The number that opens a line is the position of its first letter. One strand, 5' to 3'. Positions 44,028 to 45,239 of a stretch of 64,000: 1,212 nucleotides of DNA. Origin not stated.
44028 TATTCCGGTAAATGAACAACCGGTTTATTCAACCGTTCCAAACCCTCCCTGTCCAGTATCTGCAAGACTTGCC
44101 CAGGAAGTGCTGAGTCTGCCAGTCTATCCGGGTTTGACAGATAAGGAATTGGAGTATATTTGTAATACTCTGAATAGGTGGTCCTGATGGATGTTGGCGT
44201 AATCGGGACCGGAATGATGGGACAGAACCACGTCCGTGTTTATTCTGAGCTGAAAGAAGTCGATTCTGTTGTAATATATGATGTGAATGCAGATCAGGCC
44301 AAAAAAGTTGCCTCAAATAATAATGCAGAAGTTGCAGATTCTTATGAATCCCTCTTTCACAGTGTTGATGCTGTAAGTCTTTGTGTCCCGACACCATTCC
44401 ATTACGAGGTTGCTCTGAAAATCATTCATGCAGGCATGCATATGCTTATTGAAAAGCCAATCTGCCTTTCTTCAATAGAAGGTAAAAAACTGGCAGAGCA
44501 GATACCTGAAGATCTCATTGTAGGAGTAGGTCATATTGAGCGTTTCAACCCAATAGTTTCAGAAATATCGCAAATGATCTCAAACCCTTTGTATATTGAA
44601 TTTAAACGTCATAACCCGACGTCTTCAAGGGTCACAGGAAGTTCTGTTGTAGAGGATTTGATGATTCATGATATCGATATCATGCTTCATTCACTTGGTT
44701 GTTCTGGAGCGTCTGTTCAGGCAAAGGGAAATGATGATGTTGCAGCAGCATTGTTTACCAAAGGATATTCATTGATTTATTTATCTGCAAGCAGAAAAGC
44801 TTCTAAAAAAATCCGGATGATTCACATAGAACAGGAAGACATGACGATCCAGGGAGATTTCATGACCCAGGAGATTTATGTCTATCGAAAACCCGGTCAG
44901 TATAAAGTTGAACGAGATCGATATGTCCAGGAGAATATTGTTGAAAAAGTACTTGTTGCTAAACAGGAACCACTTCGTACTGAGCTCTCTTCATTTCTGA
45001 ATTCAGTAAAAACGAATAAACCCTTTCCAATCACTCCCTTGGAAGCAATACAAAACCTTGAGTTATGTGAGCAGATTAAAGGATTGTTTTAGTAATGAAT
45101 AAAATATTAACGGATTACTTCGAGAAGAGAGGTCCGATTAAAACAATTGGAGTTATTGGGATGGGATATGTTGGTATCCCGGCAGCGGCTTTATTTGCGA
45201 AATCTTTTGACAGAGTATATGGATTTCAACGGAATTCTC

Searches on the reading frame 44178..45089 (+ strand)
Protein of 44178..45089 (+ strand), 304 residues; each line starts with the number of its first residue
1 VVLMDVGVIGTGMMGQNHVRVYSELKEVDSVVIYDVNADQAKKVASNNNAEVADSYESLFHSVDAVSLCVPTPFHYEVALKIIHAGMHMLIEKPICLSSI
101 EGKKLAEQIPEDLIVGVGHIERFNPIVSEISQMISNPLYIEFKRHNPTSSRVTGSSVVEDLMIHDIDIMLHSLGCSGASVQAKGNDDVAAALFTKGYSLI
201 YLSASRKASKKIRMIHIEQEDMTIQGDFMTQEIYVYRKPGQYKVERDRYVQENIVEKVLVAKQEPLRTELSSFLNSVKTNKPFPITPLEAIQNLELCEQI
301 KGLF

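Call 79: search_protein_families(library=pfam, proteins=[window:44178-45089:+], max_evalue=0.00001)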
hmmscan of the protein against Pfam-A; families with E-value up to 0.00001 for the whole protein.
window:44178-45089:+ (304 aa): 3 families
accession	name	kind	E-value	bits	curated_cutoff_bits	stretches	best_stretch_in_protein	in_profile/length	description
PF01408.29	GFO_IDH_MocA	-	4.5e-24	85.9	24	1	5-110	2-110/120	Oxidoreductase family, NAD-binding Rossmann fold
PF03446.21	NAD_binding_2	-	1.6e-08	35.1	21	1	5-77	1-70/161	NAD binding domain of 6-phosphogluconate dehydrogenase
PF01118.30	Semialdhyde_dh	-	6.4e-06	27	26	0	6-89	2-93/121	Semialdehyde dehydrogenase, NAD binding domain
